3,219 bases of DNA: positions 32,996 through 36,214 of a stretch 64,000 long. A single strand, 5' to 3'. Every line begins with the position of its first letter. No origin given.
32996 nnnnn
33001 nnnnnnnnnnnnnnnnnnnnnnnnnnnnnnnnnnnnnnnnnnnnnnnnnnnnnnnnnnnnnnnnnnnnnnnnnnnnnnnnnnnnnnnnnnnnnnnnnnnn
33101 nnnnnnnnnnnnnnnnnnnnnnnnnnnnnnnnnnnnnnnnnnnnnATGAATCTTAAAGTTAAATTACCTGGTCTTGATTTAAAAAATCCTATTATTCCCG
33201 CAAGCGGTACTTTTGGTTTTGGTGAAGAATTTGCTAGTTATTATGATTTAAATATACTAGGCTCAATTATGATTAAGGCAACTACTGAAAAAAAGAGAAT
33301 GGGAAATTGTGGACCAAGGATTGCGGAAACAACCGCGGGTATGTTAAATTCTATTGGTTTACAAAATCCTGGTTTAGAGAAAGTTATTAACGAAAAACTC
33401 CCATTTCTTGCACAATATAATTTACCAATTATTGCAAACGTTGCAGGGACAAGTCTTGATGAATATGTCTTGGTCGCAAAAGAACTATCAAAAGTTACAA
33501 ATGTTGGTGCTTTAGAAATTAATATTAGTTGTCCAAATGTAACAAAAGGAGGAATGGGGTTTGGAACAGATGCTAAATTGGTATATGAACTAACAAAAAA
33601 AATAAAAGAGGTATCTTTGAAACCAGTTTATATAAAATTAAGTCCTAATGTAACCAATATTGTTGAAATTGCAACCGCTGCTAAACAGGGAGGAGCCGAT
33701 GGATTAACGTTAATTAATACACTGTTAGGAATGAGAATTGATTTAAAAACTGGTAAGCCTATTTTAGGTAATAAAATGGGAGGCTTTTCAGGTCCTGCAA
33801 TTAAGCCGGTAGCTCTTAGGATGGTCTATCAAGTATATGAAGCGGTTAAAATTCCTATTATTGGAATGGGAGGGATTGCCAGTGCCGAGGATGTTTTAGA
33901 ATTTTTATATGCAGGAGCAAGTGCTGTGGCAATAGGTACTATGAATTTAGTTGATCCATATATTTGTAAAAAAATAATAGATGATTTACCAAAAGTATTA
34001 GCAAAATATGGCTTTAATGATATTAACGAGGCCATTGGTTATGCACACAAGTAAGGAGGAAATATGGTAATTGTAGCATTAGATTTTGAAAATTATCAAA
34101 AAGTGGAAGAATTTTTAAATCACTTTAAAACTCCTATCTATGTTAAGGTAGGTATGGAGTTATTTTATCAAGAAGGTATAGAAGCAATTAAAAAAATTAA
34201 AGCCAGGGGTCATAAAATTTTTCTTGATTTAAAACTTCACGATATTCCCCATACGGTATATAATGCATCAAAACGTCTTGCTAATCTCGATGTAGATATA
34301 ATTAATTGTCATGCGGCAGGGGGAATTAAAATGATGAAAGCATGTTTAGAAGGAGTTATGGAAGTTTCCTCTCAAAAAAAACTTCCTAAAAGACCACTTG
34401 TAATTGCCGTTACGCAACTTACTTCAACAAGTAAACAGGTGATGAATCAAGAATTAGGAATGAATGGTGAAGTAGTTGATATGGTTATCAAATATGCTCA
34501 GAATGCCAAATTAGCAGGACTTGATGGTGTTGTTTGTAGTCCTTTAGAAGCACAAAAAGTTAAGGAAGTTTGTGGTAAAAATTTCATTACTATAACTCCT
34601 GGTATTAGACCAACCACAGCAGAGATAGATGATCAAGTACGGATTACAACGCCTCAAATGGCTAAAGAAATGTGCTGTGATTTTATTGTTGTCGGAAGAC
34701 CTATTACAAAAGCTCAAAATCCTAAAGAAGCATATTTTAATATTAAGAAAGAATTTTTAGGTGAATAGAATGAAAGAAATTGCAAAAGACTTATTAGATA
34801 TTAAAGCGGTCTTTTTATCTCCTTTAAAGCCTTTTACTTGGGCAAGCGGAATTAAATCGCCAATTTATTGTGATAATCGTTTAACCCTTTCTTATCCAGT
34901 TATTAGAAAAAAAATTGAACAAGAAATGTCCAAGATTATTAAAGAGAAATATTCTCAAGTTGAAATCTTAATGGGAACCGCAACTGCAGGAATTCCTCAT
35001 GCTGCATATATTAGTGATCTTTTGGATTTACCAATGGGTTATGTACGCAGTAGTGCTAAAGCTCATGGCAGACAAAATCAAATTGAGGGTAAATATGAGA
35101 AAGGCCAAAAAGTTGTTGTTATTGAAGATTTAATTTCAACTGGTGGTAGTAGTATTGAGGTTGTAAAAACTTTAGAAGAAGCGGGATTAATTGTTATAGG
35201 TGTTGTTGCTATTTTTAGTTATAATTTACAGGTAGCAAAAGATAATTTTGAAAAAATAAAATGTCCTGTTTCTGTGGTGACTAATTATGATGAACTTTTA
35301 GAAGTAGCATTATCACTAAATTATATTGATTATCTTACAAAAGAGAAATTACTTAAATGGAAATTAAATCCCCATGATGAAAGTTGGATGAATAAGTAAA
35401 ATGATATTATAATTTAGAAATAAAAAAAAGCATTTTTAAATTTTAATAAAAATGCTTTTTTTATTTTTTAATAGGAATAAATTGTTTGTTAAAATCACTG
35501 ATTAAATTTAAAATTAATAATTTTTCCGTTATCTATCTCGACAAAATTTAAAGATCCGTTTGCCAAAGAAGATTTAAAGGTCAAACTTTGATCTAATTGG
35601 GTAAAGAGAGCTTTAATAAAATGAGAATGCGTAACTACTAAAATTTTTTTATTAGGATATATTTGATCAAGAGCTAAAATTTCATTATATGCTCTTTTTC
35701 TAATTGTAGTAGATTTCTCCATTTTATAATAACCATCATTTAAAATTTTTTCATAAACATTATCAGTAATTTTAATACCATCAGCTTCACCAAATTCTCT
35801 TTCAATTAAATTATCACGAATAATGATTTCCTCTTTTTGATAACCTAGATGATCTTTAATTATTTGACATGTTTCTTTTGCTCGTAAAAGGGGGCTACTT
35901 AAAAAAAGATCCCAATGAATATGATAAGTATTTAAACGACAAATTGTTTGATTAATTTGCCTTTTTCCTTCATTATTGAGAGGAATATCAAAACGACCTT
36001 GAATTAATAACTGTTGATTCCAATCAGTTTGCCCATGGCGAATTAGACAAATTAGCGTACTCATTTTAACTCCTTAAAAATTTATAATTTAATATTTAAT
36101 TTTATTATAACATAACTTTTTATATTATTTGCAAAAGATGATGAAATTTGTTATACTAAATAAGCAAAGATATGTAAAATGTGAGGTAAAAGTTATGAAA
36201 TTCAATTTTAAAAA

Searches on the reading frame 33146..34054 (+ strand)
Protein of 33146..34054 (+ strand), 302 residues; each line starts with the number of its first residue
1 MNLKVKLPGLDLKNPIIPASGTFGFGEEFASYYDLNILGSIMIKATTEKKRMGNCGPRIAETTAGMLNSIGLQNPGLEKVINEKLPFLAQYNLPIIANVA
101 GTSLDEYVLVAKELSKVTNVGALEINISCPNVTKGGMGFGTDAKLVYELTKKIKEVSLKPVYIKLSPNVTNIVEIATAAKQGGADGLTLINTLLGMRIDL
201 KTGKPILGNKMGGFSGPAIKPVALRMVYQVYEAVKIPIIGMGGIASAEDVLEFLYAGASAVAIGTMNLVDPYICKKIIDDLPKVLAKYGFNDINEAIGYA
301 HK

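Call 8: search_protein_families(library=ncbifam, proteins=[window:33146-34054:+])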
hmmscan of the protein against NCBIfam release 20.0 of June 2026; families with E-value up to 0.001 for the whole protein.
window:33146-34054:+ (302 aa): 26 families (the best 25 are shown)
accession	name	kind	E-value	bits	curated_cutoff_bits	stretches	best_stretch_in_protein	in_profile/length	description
NF005574.0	PRK07259.1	equivalog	2.5e-135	450.3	269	1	2-301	4-303/304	dihydroorotate dehydrogenase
TIGR01037.2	pyrD_sub1_fam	subfamily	1.4e-117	392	270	1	3-301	1-300/300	dihydroorotate dehydrogenase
NF041011.1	dihydoor_dh_Arch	equivalog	6.4e-69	232.2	330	1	6-302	2-289/289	dihydroorotate dehydrogenase PyrD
NF006183.0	PRK08318.1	equivalog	6.7e-41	140.4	335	1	3-301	4-320/422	NAD-dependent dihydropyrimidine dehydrogenase subunit PreA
NF002702.0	PRK02506.1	equivalog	5.6e-40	137.4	301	1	2-298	3-307/313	dihydroorotate oxidase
NF003652.0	PRK05286.2-5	equivalog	1.7e-28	99.8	267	1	2-293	50-352/353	quinone-dependent dihydroorotate dehydrogenase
NF003649.0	PRK05286.2-2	equivalog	2.1e-27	96.1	505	1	3-300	50-349/351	quinone-dependent dihydroorotate dehydrogenase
TIGR01036.1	pyrD_sub2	equivalog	9.2e-27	93.7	200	1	3-301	46-355/356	dihydroorotate dehydrogenase (quinone)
NF003650.0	PRK05286.2-3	equivalog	6.1e-26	91.2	477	1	3-299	73-387/393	quinone-dependent dihydroorotate dehydrogenase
NF003651.0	PRK05286.2-4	equivalog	8.7e-26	90.4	448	1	3-301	62-376/377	quinone-dependent dihydroorotate dehydrogenase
NF003645.0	PRK05286.1-2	equivalog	4.6e-25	88.2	366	1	2-301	45-355/359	quinone-dependent dihydroorotate dehydrogenase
NF005741.0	PRK07565.1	subfamily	4.7e-23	81.8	303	1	90-298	100-304/335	dihydroorotate dehydrogenase-like protein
NF003648.0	PRK05286.2-1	equivalog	3.6e-19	68.9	433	1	3-300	51-355/360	quinone-dependent dihydroorotate dehydrogenase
NF003644.0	PRK05286.1-1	equivalog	2.9e-16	59.5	418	1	4-279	46-334/336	quinone-dependent dihydroorotate dehydrogenase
NF003646.0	PRK05286.1-4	equivalog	2.4e-15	56.2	457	1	5-265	47-319/341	quinone-dependent dihydroorotate dehydrogenase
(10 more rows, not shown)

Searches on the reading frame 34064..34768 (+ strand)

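Call 8: search_protein_families(library=ncbifam, proteins=[window:34064-34768:+])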
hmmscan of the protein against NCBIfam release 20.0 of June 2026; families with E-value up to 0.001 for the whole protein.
window:34064-34768:+ (234 aa): 8 families
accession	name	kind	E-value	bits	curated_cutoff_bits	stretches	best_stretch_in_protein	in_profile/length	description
NF001273.0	PRK00230.1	equivalog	2.1e-85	285.8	193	1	2-231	7-229/233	orotidine-5'-phosphate decarboxylase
TIGR01740.1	pyrF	equivalog_domain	2.4e-57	194.1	92.3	1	2-227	1-215/216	orotidine-5'-phosphate decarboxylase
NF010386.0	PRK13813.1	equivalog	7.2e-39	133.6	208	1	2-231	7-213/216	orotidine 5'-phosphate decarboxylase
NF009832.1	PRK13306.1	subfamily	1.6e-06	27.7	250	1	3-231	6-210/215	3-dehydro-L-gulonate-6-phosphate decarboxylase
TIGR03128.2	RuMP_HxlA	equivalog_domain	1.1e-05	25.3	200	0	4-63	3-65/205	3-hexulose-6-phosphate synthase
NF009833.0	PRK13307.1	equivalog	0.00058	18.8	274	0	4-224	177-372/392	bifunctional 5,6,7,8-tetrahydromethanopterin hydro-lyase/3-hexulose-6-phosphate synthase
NF041755.1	RuMP_HxlAB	equivalog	0.00078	18.5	500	0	6-231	13-210/391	bifunctional 3-hexulose-6-phosphate synthase/6-phospho-3-hexuloisomerase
NF005442.0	PRK07028.1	equivalog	0.00094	17.9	593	0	25-61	31-69/430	bifunctional hexulose-6-phosphate synthase/ribonuclease regulator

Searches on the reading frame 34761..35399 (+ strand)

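Call 8: search_protein_families(library=ncbifam, proteins=[window:34761-35399:+])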
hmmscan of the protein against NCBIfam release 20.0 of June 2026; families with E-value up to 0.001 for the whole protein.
window:34761-35399:+ (212 aa): 25 families
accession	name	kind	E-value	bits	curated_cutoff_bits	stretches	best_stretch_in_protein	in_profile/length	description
NF001729.0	PRK00455.1-3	equivalog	2.1e-48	164.7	245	1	5-206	14-218/231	orotate phosphoribosyltransferase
TIGR00336.1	pyrE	equivalog_domain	2.1e-42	144.8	106.8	1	11-178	3-172/173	orotate phosphoribosyltransferase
NF004034.0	PRK05500.1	equivalog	1.8e-21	76.3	656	1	4-182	287-459/478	bifunctional orotidine-5'-phosphate decarboxylase/orotate phosphoribosyltransferase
NF010382.0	PRK13809.1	equivalog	6.9e-19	68.1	208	1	24-185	27-187/210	orotate phosphoribosyltransferase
TIGR01367.1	pyrE_Therm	equivalog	4.1e-18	65.7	150.25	1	25-154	17-144/187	orotate phosphoribosyltransferase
NF002620.0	PRK02277.1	subfamily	1.3e-10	41.3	115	1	50-152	70-178/201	orotate phosphoribosyltransferase-like protein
NF002635.0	PRK02304.1-4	subfamily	1.3e-09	37.9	146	1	46-154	32-154/188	adenine phosphoribosyltransferase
NF040646.1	HPT_Archaea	equivalog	2.1e-09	37.2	200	1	45-155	31-154/184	hypoxanthine/guanine phosphoribosyltransferase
NF005592.0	PRK07322.1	subfamily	2.8e-08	33.3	143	1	114-155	119-160/180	adenine phosphoribosyltransferase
NF009211.0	PRK12560.1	equivalog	3.8e-08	33.4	188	1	46-172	34-172/187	adenine phosphoribosyltransferase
NF006328.0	PRK08558.1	equivalog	2.6e-07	30.5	184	1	113-176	174-237/238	adenine phosphoribosyltransferase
NF002095.0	PRK00934.1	equivalog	3.9e-06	26.2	296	1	54-153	144-243/287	ribose-phosphate diphosphokinase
NF002634.0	PRK02304.1-3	equivalog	1.4e-05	24.8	170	1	112-177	115-180/182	adenine phosphoribosyltransferase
TIGR01743.1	purR_Bsub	equivalog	3.4e-05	22.9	258.7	0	43-153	107-232/268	pur operon repressor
NF002633.0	PRK02304.1-2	equivalog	3.7e-05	23.6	224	1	113-165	109-161/172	adenine phosphoribosyltransferase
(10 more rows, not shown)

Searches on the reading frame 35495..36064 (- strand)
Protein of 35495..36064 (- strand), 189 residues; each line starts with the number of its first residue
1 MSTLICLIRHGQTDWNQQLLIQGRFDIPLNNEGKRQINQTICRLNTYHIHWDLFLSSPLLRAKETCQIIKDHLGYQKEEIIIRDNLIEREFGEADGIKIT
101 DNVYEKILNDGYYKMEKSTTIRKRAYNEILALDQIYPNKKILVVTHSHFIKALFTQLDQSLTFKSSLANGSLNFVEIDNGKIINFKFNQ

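Call 8: search_protein_families(library=ncbifam, proteins=[window:35495-36064:-])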
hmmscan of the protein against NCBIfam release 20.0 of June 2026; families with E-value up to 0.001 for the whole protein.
window:35495-36064:- (189 aa): 19 families
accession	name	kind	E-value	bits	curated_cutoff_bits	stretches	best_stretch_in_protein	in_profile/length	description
NF038349.1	dPGM_arch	equivalog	8.6e-23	81.2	225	1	5-183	1-178/194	2,3-diphosphoglycerate-dependent phosphoglycerate mutase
TIGR03162.1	ribazole_cobC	equivalog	2.1e-19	69.7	162.9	1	5-159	1-157/176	alpha-ribazole phosphatase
NF002339.0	PRK01295.1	equivalog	4.2e-18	65.6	316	1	1-107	1-106/206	2,3-bisphosphoglycerate-dependent phosphoglycerate mutase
NF005567.0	PRK07238.1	equivalog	1.7e-17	63.9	326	1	3-172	178-355/378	bifunctional RNase H/acid phosphatase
TIGR01258.1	pgm_1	subfamily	2.7e-14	53.2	81.7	1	5-100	3-98/245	2,3-bisphosphoglycerate-dependent phosphoglycerate mutase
NF010713.0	PRK14115.1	equivalog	7.4e-13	48.3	305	1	5-100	4-99/248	2,3-diphosphoglycerate-dependent phosphoglycerate mutase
TIGR03848.1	MSMEG_4193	subfamily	1.5e-12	47.4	203.85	1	5-107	2-100/204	MSMEG_4193 family putative phosphomutase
NF009993.0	PRK13462.1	equivalog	6.7e-12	45.5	226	1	5-157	8-158/203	acid phosphatase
NF002217.0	PRK01112.1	equivalog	1.7e-11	43.9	320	1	1-90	1-87/228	2,3-bisphosphoglycerate-dependent phosphoglycerate mutase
NF002901.0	PRK03482.1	equivalog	1.3e-10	41.3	261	1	5-93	4-87/215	2,3-diphosphoglycerate-dependent phosphoglycerate mutase GpmB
NF045917.1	PhserinePhPspA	equivalog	2.7e-10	40.3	350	1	5-145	4-149/211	phosphoserine phosphatase PspA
NF011580.0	PRK15004.1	equivalog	1.1e-09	38.6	250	1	6-95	4-88/203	adenosylcobalamin/alpha-ribazole phosphatase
NF010718.0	PRK14120.1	equivalog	1.2e-09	37.8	366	1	5-100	7-102/249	phosphoglyceromutase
NF010717.0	PRK14119.1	equivalog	3.4e-09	36.6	378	1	4-119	4-117/228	2,3-diphosphoglycerate-dependent phosphoglycerate mutase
NF010716.0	PRK14118.1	equivalog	5.1e-08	32.5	409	1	6-99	4-97/227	2,3-diphosphoglycerate-dependent phosphoglycerate mutase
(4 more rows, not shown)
